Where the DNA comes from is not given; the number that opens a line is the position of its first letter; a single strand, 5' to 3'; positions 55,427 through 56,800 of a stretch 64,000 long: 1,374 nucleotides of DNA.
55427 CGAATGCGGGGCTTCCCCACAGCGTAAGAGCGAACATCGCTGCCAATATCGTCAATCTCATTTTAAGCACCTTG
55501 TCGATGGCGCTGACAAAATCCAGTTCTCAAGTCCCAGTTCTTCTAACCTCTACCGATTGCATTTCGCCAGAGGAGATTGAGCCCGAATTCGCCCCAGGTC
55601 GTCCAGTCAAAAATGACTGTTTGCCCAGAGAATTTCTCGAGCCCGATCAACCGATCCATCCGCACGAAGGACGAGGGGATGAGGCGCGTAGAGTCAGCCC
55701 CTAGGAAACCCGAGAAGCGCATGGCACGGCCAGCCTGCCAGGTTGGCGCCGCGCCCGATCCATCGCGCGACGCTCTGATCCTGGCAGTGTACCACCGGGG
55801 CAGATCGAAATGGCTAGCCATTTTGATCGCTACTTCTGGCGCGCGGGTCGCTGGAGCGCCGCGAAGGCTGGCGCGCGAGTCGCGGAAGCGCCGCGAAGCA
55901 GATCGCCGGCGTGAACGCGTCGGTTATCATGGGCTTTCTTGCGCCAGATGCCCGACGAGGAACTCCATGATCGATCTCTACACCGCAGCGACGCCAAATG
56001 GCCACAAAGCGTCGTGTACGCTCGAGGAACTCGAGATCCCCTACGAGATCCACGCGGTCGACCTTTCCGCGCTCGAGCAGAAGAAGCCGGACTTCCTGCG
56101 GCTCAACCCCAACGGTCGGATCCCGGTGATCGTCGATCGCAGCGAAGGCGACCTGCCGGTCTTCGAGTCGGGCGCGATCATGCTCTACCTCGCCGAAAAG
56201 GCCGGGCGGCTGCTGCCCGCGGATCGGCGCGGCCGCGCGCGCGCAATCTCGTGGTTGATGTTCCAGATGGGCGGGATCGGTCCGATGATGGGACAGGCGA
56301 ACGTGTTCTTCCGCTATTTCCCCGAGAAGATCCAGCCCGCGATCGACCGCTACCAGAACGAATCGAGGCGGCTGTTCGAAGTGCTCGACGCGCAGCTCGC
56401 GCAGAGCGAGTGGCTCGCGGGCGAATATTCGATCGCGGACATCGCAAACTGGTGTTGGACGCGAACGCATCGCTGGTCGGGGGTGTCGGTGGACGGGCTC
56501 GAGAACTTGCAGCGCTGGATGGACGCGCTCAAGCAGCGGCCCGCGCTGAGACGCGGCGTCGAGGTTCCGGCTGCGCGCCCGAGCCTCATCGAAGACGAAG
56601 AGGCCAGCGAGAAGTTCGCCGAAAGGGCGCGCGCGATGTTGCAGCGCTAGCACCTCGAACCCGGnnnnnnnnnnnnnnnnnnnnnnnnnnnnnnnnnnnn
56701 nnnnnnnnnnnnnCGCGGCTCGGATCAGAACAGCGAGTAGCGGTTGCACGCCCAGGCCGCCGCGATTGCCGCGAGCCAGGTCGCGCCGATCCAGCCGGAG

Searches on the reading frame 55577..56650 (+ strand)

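Call 75: search_protein_families(library=ncbifam, proteins=[window:55577-56650:+], max_evalue=0.001)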
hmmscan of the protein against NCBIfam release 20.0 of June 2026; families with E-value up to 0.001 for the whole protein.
window:55577-56650:+ (357 aa): 7 families
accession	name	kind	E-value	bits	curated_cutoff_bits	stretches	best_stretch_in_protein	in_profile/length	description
NF010579.0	PRK13972.1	equivalog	6.6e-53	179.4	332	1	131-325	1-200/215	GSH-dependent disulfide bond oxidoreductase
NF008731.0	PRK11752.1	equivalog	8e-50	169.7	325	1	126-334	39-262/287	glutathione-dependent disulfide-bond oxidoreductase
NF007831.0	PRK10542.1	equivalog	1.3e-13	51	198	1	146-326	15-193/201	glutathione transferase GstA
NF011693.0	PRK15113.1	equivalog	5e-12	45.9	150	1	144-289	21-169/214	glutathione transferase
NF050814.1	FtsZBindFzlA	equivalog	6.8e-10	39.1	300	1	137-326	11-208/228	FtsZ-binding protein FzlA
TIGR01262.1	maiA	equivalog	2.9e-09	36.9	171.05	1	153-236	22-106/211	maleylacetoacetate isomerase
NF007016.1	PRK09481.1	equivalog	3.5e-05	23.3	314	1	129-209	8-83/209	stringent starvation protein SspA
